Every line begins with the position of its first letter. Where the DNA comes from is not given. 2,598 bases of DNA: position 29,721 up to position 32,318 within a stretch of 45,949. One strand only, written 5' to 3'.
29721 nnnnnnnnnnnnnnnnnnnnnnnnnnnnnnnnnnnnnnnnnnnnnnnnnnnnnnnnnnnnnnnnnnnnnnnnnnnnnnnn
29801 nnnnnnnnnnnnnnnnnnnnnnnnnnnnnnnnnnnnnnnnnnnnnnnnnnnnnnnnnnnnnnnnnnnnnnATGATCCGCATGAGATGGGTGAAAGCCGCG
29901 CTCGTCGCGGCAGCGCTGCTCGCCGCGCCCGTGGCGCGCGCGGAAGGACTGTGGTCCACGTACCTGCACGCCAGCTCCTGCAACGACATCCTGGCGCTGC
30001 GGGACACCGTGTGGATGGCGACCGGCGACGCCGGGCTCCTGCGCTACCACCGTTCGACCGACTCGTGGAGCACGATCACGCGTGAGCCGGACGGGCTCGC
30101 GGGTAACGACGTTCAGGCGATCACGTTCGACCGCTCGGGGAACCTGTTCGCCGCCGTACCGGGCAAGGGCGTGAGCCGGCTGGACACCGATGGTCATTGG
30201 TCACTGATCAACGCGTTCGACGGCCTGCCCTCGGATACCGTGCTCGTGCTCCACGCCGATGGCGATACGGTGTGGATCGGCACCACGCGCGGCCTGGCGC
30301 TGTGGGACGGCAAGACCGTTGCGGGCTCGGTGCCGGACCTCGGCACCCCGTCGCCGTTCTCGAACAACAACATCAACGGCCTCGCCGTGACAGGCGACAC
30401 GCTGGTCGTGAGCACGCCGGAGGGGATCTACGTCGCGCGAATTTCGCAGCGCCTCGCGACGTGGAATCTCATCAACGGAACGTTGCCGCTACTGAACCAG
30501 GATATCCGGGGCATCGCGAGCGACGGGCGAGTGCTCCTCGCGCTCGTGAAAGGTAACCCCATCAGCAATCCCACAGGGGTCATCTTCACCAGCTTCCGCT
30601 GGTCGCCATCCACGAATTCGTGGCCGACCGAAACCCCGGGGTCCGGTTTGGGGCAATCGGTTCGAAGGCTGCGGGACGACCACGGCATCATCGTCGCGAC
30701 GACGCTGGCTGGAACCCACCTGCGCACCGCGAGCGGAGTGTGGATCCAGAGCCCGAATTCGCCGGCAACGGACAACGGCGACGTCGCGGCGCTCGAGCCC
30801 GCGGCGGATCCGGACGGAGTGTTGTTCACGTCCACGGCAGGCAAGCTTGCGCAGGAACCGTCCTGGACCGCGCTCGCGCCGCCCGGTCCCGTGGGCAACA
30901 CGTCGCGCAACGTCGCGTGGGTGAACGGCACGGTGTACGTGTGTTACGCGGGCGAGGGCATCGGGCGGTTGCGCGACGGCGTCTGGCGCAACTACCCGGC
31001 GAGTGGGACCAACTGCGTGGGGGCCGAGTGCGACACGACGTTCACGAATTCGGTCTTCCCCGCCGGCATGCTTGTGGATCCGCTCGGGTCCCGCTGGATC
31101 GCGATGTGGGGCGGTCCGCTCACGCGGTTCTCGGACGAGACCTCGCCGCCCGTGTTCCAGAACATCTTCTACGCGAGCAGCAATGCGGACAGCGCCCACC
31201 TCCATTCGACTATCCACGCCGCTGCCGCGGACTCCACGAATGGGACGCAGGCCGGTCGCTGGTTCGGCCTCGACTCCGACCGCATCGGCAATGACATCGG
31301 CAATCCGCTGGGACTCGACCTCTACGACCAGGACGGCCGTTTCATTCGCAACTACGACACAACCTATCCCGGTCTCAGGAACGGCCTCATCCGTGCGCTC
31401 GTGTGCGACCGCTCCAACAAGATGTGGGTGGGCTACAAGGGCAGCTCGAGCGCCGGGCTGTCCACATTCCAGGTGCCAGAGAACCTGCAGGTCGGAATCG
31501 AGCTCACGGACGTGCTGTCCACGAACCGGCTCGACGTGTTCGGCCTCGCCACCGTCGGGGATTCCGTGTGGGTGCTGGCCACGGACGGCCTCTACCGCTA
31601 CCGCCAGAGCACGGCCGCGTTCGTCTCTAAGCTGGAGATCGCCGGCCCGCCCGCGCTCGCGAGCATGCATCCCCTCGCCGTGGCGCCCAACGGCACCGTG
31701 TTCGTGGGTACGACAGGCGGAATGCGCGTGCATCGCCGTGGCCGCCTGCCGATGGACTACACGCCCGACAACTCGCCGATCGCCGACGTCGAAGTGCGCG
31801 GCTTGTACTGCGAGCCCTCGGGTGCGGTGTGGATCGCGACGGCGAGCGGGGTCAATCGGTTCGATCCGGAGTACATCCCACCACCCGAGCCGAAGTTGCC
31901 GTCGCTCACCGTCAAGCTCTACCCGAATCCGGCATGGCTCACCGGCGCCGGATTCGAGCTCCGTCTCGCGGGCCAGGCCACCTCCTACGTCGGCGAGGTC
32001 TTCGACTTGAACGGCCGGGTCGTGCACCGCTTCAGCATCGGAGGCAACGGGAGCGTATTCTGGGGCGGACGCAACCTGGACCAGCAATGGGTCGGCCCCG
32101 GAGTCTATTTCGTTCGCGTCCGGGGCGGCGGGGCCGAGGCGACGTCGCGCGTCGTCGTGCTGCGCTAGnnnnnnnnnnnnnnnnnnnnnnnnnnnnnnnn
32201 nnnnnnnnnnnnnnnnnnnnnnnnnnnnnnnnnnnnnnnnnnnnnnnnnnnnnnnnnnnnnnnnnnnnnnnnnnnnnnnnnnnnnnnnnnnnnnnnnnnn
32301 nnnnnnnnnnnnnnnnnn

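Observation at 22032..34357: T9SS-type cargo gene embedded among Wzx, AsnB-like amidotransferase, FemAB-like and GT4 genes: possible cargo-anchoring glycan pathway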

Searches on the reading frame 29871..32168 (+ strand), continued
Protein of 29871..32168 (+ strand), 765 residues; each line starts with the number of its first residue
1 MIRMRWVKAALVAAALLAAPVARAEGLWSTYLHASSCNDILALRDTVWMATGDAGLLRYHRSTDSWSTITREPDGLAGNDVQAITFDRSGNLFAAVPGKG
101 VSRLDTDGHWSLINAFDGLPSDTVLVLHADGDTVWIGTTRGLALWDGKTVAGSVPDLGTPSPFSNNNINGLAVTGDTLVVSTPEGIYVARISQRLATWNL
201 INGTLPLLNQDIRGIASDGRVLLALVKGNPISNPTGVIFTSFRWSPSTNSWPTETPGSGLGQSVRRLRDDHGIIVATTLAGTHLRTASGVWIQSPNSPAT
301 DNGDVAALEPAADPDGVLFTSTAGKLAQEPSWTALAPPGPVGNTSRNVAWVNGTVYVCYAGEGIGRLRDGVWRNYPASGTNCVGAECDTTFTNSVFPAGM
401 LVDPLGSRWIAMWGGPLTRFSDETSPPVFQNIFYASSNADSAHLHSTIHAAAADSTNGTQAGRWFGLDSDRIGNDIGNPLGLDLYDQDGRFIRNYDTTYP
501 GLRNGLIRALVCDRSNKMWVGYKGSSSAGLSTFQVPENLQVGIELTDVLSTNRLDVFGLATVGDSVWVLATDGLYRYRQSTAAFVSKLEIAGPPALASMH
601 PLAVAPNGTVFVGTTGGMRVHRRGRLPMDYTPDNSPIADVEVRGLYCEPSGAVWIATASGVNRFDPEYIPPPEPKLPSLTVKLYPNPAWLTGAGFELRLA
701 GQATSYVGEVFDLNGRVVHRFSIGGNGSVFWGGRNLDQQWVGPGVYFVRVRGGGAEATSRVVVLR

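Call 89: find_encoding_contigs(protein=P0379, flank=10000, max_places=1)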
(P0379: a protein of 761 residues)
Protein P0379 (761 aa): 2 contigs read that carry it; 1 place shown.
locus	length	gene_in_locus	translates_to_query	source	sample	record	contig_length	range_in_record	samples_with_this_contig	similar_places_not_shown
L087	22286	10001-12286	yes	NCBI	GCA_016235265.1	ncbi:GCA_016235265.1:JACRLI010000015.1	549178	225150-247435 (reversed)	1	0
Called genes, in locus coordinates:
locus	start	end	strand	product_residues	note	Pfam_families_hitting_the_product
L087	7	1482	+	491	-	PF01943:Polysacc_synt, PF13440:Polysacc_synt_3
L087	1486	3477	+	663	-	PF13522:GATase_6, PF13537:GATase_7, PF00733:Asn_synthase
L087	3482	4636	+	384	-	PF13692:Glyco_trans_1_4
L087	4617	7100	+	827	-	PF09586:YfhO (weak)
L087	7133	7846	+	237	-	PF00535:Glycos_transf_2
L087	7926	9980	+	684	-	PF00535:Glycos_transf_2, PF13641:Glyco_tranf_2_3, PF13632:Glyco_trans_2_3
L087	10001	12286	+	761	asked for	PF07494:Reg_prop (faint)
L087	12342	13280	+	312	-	PF13480:Acetyltransf_6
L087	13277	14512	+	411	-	PF13439:Glyco_transf_4 (weak), PF00534:Glycos_transf_1, PF13692:Glyco_trans_1_4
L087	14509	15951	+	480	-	-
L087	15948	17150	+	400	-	PF13439:Glyco_transf_4, PF20706:GT4-conflict, PF00534:Glycos_transf_1, PF13692:Glyco_trans_1_4, PF13524:Glyco_trans_1_2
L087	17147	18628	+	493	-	PF01943:Polysacc_synt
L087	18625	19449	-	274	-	PF01209:Ubie_methyltran, PF02353:CMAS (faint), PF13489:Methyltransf_23 (weak), PF13847:Methyltransf_31, PF08241:Methyltransf_11, PF08242:Methyltransf_12, PF13649:Methyltransf_25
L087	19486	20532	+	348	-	PF13477:Glyco_trans_4_2, PF13579:Glyco_trans_4_4 (weak), PF00534:Glycos_transf_1, PF13524:Glyco_trans_1_2, PF13692:Glyco_trans_1_4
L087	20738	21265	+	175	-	PF02381:MraZ (faint)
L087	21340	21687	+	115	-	PF01740:STAS (weak), PF13466:STAS_2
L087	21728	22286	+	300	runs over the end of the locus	PF01795:Methyltransf_5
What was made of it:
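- Tried and rejected: It sits at the same position in the same cluster upstream of mraZ (call 89).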

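Call 90: find_encoding_contigs(protein=P0332, flank=10000, max_places=1)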
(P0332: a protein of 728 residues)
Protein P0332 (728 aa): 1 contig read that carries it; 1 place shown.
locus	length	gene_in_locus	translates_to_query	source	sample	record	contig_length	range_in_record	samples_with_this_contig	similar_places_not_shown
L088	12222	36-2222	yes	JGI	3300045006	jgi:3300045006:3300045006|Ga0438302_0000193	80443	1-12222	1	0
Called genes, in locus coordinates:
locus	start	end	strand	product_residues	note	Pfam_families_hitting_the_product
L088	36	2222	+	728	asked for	PF07494:Reg_prop (faint)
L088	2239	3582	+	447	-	PF13439:Glyco_transf_4, PF13579:Glyco_trans_4_4, PF13692:Glyco_trans_1_4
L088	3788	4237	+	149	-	PF02381:MraZ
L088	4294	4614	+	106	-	PF01740:STAS, PF13466:STAS_2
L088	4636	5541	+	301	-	PF01795:Methyltransf_5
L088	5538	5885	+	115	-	-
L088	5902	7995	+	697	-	PF03717:PBP_dimer, PF00905:Transpeptidase, PF03793:PASTA (weak)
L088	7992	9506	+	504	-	PF01225:Mur_ligase, PF08245:Mur_ligase_M, PF02875:Mur_ligase_C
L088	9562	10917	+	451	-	PF01225:Mur_ligase, PF08245:Mur_ligase_M, PF02875:Mur_ligase_C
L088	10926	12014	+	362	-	PF10555:MraY_sig1 (weak), PF00953:Glycos_transf_4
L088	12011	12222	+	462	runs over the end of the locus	PF21799:MurD-like_N, PF08245:Mur_ligase_M, PF02875:Mur_ligase_C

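Call 93: find_encoding_contigs(protein=P0283, flank=10000, max_places=1)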
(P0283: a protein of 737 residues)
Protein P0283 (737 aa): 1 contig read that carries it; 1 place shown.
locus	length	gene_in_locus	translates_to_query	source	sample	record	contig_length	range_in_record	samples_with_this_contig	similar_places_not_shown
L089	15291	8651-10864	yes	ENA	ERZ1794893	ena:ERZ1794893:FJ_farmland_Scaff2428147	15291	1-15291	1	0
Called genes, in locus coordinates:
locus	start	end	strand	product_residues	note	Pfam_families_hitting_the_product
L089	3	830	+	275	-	?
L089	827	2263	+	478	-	PF01943:Polysacc_synt, PF13440:Polysacc_synt_3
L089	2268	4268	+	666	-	PF13522:GATase_6, PF13537:GATase_7, PF00733:Asn_synthase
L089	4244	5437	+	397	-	PF13439:Glyco_transf_4 (faint), PF13692:Glyco_trans_1_4, PF13524:Glyco_trans_1_2 (weak)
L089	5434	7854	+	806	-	PF09586:YfhO (faint)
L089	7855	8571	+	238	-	PF00535:Glycos_transf_2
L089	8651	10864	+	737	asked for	PF07494:Reg_prop (faint)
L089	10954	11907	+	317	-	PF13480:Acetyltransf_6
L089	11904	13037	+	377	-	PF13477:Glyco_trans_4_2, PF13579:Glyco_trans_4_4, PF13439:Glyco_transf_4, PF00534:Glycos_transf_1, PF13692:Glyco_trans_1_4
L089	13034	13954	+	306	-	PF05050:Methyltransf_21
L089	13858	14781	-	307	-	PF01209:Ubie_methyltran, PF02353:CMAS (weak), PF13489:Methyltransf_23, PF05175:MTS, PF13847:Methyltransf_31, PF08241:Methyltransf_11, PF08242:Methyltransf_12, PF13649:Methyltransf_25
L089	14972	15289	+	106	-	?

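Call 94: find_encoding_contigs(protein=P0280, flank=10000, max_places=1)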
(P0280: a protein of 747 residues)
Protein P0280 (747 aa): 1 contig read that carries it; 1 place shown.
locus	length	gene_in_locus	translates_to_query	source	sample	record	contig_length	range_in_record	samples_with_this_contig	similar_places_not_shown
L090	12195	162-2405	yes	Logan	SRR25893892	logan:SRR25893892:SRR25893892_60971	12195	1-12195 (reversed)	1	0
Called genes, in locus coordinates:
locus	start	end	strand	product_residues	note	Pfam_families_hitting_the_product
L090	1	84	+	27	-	?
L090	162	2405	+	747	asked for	PF07494:Reg_prop (faint)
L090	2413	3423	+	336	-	PF13480:Acetyltransf_6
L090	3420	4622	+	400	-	PF13477:Glyco_trans_4_2, PF13439:Glyco_transf_4, PF13579:Glyco_trans_4_4, PF00534:Glycos_transf_1, PF13692:Glyco_trans_1_4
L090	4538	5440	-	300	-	PF01209:Ubie_methyltran, PF02353:CMAS (faint), PF13489:Methyltransf_23, PF05175:MTS (faint), PF13847:Methyltransf_31, PF08241:Methyltransf_11, PF08242:Methyltransf_12, PF13649:Methyltransf_25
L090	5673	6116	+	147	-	PF02381:MraZ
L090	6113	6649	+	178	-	PF01740:STAS, PF13466:STAS_2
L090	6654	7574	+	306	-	PF01795:Methyltransf_5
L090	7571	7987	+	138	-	-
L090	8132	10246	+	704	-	PF03717:PBP_dimer, PF00905:Transpeptidase, PF03793:PASTA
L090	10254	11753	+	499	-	PF01225:Mur_ligase (weak), PF08245:Mur_ligase_M, PF02875:Mur_ligase_C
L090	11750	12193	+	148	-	?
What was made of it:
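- Divergent relatives sit at the same place (calls 89, 90, 93, 94).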

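Call 96: list_cluster_members(proteins=[P0342, P0335, P0345, P0318, P0286, P0292, P0294, P0295, P0298, P0300])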
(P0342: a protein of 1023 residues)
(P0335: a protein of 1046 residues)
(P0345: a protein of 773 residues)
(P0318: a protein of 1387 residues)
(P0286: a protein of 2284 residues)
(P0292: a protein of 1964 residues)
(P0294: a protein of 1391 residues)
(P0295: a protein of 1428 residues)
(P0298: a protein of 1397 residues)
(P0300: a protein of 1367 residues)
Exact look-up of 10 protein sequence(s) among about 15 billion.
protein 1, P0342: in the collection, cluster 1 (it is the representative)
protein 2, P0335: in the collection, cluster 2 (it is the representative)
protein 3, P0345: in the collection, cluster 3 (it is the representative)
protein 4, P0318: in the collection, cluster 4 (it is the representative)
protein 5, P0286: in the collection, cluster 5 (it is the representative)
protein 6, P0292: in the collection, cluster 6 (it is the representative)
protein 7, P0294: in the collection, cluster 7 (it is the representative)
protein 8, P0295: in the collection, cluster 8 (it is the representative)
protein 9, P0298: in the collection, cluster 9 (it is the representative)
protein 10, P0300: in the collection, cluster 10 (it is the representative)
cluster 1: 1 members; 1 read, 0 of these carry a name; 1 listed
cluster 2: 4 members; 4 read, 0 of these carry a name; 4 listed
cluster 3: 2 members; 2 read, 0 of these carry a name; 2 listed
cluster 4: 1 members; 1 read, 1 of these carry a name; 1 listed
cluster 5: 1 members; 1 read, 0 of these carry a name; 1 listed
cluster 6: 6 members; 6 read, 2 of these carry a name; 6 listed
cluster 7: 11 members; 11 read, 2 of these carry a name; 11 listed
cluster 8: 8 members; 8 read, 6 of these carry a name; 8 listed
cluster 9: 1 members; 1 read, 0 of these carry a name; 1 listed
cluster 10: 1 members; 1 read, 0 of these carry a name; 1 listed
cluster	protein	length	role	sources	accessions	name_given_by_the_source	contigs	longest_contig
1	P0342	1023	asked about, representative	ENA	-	-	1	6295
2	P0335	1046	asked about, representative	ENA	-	-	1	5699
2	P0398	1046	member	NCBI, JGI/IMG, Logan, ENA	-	-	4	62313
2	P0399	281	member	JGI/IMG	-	-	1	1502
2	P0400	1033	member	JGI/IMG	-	-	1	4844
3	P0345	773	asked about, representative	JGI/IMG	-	-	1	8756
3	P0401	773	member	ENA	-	-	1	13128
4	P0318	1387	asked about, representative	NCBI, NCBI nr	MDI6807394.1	MAG: glycosyltransferase [Candidatus Eisenbacteria bacterium] | glycosyltransferase [Candidatus Eisenbacteria bacterium]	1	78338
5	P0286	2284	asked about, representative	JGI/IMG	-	-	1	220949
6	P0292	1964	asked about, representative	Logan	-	-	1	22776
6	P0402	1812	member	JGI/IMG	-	ligand-binding sensor domain-containing protein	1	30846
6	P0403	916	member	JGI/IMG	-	hypothetical protein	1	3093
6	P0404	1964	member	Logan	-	-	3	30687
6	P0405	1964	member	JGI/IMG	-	-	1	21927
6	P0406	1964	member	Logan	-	-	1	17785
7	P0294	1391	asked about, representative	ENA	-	-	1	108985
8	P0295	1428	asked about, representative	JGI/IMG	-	ligand-binding sensor domain-containing protein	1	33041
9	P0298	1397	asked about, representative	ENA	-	-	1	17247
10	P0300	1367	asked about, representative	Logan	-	-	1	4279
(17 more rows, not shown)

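Call 98: search_protein_families(library=pfam, proteins=[P0318, P0342, P0335, P0345], max_evalue=0.01)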
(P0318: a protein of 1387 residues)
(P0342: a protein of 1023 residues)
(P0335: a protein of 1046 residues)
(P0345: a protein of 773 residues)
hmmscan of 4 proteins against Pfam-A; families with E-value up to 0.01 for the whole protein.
P0318 (1387 aa): 4 families
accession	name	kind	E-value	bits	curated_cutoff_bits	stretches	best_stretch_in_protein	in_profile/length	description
PF07494.17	Reg_prop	-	7.1e-20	69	20.4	0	786-807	1-23/24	Two component regulator propeller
PF00535.33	Glycos_transf_2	-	2.9e-15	57.1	23.3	1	4-136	1-132/168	Glycosyl transferase family 2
PF02397.22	Bac_transf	-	2.6e-14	53.6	27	1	592-672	94-174/179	Bacterial sugar transferase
PF13641.12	Glyco_tranf_2_3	-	1.4e-11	45.3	27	1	3-234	3-220/230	Glycosyltransferase like family 2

P0342 (1023 aa): 6 families
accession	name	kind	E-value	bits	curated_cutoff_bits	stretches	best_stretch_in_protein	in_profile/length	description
PF07494.17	Reg_prop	-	1.2e-44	145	20.4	4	850-873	1-24/24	Two component regulator propeller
PF13860.13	FlgD_ig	-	1.1e-07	32.2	27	1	954-1010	18-75/79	FlgD Ig-like domain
PF18962.6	Por_Secre_tail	-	4.9e-05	24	27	1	940-1016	2-70/75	Secretion system C-terminal sorting domain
PF13585.12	CHU_C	-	0.00041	20.8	27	1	956-1010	25-72/86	CHU_C Type IX secretion signal domain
PF12341.14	Mcl1_mid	-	0.0052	16.7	31.5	0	27-73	86-133/291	Minichromosome loss protein, Mcl1, middle region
PF06480.20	FtsH_ext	-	0.0067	17.1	25.5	0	893-933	39-77/103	FtsH Extracellular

P0335 (1046 aa): 4 families
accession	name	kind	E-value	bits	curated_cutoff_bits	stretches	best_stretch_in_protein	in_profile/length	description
PF07494.17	Reg_prop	-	2.8e-46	150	20.4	2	904-927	1-24/24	Two component regulator propeller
PF13860.13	FlgD_ig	-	7.8e-10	39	27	1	972-1028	13-70/79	FlgD Ig-like domain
PF08450.18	SGL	-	0.00079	19.5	26.3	0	877-936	52-114/246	SMP-30/Gluconolactonase/LRE-like region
PF18962.6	Por_Secre_tail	-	0.0022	18.7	27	0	963-1035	2-66/75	Secretion system C-terminal sorting domain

P0345 (773 aa): 3 families
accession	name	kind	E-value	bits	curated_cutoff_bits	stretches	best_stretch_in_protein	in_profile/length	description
PF07494.17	Reg_prop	-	5.6e-27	90.8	20.4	1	563-583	3-23/24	Two component regulator propeller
PF08450.18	SGL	-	4.6e-06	26.8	26.3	0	603-665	41-103/246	SMP-30/Gluconolactonase/LRE-like region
PF13860.13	FlgD_ig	-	7.2e-06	26.3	27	1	706-758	20-74/79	FlgD Ig-like domain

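Call 100: search_protein_families(library=ncbifam, proteins=[L084:7633-8619:+, L085:13787-14794:+, L032:4454-5404:+, L087:12342-13280:+, L090:2413-3423:+, L089:10954-11907:+, L082:5716-6831:+], max_evalue=1)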
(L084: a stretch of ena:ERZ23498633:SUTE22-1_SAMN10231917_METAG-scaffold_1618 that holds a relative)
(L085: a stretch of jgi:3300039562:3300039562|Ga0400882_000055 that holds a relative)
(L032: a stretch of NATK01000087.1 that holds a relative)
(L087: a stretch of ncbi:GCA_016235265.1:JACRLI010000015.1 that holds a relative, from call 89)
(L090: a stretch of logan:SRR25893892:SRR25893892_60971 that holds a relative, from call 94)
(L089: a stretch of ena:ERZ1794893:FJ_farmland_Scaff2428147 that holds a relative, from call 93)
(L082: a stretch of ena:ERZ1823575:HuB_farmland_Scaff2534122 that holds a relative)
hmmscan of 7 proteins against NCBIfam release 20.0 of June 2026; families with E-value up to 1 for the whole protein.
L084:7633-8619:+ (328 aa): 2 families
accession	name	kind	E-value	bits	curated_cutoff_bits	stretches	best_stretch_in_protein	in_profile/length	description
TIGR03019.1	pepcterm_femAB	equivalog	7.1e-21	74.6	260.35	1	16-317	3-277/330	FemAB family XrtA/PEP-CTERM system-associated protein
NF011840.0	PRK15312.1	equivalog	0.0019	17.7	515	1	159-266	134-238/298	antimicrobial resistance protein Mig-14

L085:13787-14794:+ (335 aa): 2 families
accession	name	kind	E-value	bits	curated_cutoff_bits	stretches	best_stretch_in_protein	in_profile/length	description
TIGR03019.1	pepcterm_femAB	equivalog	2.7e-12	46.4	260.35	1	14-311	1-280/330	FemAB family XrtA/PEP-CTERM system-associated protein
NF047883.1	UAcmpLyAlTFemX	equivalog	0.058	12.7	500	1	165-293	171-297/337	UDP-N-acetylmuramoylpentapeptide-lysine N(6)-alanyltransferase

L032:4454-5404:+ (316 aa): 3 families
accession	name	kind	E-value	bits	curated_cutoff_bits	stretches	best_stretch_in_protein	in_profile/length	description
TIGR03019.1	pepcterm_femAB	equivalog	1.7e-22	79.9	260.35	1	18-297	7-278/330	FemAB family XrtA/PEP-CTERM system-associated protein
NF047883.1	UAcmpLyAlTFemX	equivalog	0.00011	21.7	500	1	153-289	168-307/337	UDP-N-acetylmuramoylpentapeptide-lysine N(6)-alanyltransferase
TIGR04421.1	FemAB_IMCC1989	hypoth_equivalog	0.00029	20.1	250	1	221-279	248-306/345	FemAB family protein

L087:12342-13280:+ (312 aa): 1 family
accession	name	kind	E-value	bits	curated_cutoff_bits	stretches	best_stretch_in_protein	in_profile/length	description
TIGR03019.1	pepcterm_femAB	equivalog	1.9e-09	37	260.35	1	9-297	1-279/330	FemAB family XrtA/PEP-CTERM system-associated protein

L090:2413-3423:+ (336 aa): 1 family
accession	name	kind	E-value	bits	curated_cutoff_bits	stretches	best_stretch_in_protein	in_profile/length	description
TIGR03019.1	pepcterm_femAB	equivalog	6e-16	58.4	260.35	1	17-310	1-282/330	FemAB family XrtA/PEP-CTERM system-associated protein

L089:10954-11907:+ (317 aa): 2 families
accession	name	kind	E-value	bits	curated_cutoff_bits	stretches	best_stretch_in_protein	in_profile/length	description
TIGR03019.1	pepcterm_femAB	equivalog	1.5e-12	47.2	260.35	1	28-298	33-290/330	FemAB family XrtA/PEP-CTERM system-associated protein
NF047883.1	UAcmpLyAlTFemX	equivalog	3.8e-05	23.2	500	1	147-257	170-282/337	UDP-N-acetylmuramoylpentapeptide-lysine N(6)-alanyltransferase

L082:5716-6831:+ (371 aa): 0 families
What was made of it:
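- On Wbp/Vim linking-sugar pathway: Its positional orthologues score 37-80 bits, full length (call 100).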

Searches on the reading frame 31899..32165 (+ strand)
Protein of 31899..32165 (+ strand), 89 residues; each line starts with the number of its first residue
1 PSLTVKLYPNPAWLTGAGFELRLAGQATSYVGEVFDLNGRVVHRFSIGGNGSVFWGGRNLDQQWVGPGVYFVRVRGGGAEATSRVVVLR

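Call 103: search_protein_families(library=pfam, proteins=[window:31899-32165:+], max_evalue=1)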
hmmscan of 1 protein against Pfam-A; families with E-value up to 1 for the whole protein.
window:31899-32165:+ (89 aa): 2 families
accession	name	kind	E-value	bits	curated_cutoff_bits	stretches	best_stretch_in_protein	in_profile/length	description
PF18962.6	Por_Secre_tail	-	6.9e-05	23.5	27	1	7-87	1-75/75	Secretion system C-terminal sorting domain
PF13860.13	FlgD_ig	-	0.001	19.4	27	1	18-76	13-75/79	FlgD Ig-like domain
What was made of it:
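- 31917..32165 (+): T9SS type A C-terminal domain (residues 683-765), seven-strand beta-sandwich. Pfam Por_Secre_tail 23.5 and FlgD_ig 19.4, both under 27 (call 103).
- Checked: On the last 89 aa, Pfam Por_Secre_tail scores 23.5 and FlgD_ig 19.4, both below the cutoff of 27 (call 103).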
